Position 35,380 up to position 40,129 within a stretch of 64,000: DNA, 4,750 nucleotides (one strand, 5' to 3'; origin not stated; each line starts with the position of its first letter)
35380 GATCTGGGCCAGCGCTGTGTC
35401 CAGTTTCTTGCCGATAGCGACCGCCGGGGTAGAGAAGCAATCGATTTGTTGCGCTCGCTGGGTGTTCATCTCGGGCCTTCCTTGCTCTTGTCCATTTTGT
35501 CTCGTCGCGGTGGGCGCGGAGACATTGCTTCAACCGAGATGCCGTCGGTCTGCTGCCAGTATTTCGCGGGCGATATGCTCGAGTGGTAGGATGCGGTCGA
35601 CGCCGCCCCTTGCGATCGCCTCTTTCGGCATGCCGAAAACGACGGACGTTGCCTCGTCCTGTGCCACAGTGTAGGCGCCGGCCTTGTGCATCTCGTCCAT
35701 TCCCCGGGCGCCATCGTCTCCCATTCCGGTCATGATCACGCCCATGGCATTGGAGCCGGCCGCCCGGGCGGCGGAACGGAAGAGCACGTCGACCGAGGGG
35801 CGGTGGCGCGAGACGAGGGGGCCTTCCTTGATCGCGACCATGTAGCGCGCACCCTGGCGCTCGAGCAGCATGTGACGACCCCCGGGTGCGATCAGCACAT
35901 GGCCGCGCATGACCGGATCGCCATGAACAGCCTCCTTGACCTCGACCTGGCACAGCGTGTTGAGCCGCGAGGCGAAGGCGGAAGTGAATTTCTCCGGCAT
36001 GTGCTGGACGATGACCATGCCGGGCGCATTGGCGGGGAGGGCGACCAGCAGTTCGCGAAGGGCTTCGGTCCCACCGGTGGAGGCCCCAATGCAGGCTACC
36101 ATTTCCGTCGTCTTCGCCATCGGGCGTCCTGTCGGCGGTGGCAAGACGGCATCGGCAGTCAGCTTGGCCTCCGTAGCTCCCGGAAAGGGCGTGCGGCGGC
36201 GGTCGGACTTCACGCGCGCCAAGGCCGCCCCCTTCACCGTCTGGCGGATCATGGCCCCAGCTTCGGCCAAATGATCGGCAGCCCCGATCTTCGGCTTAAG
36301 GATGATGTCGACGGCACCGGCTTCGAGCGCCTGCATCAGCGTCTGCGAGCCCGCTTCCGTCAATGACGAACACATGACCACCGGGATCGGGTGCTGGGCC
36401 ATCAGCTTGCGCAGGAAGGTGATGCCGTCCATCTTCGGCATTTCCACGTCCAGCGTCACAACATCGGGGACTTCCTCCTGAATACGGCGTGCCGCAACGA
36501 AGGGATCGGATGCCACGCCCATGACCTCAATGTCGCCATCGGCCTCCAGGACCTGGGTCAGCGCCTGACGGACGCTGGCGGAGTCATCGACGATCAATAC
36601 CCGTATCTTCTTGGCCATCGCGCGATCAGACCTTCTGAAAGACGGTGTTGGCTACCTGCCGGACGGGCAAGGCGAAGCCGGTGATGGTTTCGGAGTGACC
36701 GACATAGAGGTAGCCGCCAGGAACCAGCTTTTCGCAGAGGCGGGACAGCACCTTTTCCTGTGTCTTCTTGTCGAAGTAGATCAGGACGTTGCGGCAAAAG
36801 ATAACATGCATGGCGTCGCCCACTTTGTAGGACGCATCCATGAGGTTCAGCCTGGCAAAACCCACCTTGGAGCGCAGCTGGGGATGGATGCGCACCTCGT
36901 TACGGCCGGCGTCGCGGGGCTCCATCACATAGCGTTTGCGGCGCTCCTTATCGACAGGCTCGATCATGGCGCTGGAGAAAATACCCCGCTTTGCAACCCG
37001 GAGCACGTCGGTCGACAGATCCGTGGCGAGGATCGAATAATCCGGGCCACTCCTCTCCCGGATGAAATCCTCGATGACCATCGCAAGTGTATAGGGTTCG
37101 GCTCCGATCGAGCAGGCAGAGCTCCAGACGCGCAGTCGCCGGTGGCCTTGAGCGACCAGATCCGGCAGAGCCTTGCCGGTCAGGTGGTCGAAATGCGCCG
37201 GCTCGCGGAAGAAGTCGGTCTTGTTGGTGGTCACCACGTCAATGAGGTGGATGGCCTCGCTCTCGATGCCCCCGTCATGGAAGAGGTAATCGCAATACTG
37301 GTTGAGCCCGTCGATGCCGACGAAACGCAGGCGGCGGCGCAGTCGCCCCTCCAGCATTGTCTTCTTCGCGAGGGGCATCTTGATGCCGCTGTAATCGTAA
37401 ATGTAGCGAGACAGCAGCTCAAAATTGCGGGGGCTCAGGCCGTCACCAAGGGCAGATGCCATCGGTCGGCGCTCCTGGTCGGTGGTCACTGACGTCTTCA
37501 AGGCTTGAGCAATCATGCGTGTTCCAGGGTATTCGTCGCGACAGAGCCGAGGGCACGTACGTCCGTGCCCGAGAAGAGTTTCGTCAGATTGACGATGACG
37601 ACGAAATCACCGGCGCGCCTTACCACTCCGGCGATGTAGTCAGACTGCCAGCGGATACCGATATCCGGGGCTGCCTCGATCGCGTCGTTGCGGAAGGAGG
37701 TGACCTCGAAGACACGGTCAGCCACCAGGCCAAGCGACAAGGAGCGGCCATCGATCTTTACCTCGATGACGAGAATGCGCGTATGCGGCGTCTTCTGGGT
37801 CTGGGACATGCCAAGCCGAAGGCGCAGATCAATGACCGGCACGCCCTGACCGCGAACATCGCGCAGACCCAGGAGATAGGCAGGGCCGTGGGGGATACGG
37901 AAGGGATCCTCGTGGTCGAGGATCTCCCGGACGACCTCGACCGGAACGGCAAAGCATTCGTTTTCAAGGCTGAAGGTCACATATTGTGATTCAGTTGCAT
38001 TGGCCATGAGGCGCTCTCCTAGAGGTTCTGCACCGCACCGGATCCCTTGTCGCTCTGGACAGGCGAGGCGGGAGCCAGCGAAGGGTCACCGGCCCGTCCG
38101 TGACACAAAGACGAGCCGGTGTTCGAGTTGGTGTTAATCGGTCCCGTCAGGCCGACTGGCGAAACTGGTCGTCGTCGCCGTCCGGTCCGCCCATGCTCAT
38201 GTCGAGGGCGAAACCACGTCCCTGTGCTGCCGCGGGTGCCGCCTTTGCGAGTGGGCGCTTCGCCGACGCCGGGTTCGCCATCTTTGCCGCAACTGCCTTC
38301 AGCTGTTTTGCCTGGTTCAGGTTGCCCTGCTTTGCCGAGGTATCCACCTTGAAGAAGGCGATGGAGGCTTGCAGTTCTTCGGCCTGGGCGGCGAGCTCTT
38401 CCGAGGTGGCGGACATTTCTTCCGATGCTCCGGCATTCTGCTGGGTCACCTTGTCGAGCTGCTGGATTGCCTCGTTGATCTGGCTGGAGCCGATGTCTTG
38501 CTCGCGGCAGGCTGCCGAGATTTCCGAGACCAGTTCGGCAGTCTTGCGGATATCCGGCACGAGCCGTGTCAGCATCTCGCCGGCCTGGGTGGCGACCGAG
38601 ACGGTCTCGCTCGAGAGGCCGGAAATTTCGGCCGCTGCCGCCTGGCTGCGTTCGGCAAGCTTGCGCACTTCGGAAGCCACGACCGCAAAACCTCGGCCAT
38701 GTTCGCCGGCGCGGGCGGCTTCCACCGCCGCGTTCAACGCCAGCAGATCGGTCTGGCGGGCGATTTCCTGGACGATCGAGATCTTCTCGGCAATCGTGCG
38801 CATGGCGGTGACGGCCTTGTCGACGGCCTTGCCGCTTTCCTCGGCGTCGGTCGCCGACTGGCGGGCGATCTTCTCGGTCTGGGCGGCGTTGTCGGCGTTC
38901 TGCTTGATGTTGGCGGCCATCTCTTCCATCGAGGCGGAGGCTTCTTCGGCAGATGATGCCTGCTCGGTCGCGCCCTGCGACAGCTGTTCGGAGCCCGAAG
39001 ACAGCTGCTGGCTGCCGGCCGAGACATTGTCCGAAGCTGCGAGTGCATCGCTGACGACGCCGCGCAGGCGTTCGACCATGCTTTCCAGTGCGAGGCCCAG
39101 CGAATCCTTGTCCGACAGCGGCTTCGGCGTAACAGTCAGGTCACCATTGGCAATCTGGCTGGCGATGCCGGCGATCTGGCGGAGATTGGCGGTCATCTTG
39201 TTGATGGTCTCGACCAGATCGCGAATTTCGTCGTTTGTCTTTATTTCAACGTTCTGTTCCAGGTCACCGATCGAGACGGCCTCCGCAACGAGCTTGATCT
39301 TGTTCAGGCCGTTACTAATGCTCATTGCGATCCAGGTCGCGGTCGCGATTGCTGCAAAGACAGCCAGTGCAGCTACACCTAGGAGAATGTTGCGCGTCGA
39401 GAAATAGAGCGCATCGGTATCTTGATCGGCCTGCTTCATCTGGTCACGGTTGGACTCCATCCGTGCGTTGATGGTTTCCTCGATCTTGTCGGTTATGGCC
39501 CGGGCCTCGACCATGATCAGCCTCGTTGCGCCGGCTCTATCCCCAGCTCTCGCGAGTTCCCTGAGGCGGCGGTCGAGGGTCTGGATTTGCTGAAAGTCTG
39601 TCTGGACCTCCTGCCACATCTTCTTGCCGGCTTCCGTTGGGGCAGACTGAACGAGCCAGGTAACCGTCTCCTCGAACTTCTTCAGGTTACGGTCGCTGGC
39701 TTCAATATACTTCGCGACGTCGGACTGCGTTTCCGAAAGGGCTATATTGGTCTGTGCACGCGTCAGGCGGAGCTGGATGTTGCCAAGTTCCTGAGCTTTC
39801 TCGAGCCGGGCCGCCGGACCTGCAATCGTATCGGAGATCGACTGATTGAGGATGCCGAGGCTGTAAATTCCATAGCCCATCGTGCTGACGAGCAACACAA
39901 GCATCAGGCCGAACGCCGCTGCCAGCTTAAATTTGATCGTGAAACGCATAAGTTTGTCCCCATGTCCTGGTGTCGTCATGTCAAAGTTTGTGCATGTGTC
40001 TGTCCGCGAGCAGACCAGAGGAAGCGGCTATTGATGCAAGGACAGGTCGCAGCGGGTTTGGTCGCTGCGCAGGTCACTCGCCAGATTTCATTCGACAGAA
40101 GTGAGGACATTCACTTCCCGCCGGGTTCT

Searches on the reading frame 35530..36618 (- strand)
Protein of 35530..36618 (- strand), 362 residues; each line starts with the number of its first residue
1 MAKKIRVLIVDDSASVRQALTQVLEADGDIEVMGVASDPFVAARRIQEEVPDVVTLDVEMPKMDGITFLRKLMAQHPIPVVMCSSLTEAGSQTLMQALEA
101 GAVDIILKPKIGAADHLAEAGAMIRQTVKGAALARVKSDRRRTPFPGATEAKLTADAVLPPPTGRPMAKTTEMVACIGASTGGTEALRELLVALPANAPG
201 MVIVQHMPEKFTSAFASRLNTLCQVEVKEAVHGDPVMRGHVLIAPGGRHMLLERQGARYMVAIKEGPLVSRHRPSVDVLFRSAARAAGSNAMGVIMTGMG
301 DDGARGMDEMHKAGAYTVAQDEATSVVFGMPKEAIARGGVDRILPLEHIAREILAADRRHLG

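Call 66: search_protein_families(library=pfam, proteins=[window:35530-36618:-], max_evalue=0.00001)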
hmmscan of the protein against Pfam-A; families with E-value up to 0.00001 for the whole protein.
window:35530-36618:- (362 aa): 2 families
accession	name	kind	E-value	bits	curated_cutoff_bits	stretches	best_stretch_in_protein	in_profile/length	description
PF01339.22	CheB_methylest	-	2e-68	230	24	1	176-353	2-174/174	CheB methylesterase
PF00072.30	Response_reg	-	2.9e-23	82.6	30.2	1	7-109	1-100/111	Response regulator receiver domain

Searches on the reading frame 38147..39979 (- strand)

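Call 66: search_protein_families(library=pfam, proteins=[window:38147-39979:-], max_evalue=0.00001)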
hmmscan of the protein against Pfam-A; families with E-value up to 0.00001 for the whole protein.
window:38147-39979:- (610 aa): 3 families
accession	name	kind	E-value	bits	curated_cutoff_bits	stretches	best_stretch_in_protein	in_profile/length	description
PF00015.26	MCPsignal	-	2.4e-31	109.4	34.6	1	370-512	2-172/172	Methyl-accepting chemotaxis protein (MCP) signalling domain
PF00672.30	HAMP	-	8e-13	48.9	25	1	216-268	1-53/53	HAMP domain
PF12729.13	4HB_MCP_1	-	2.3e-12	47.3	27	1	13-192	2-181/181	Four helix bundle sensory module for signal transduction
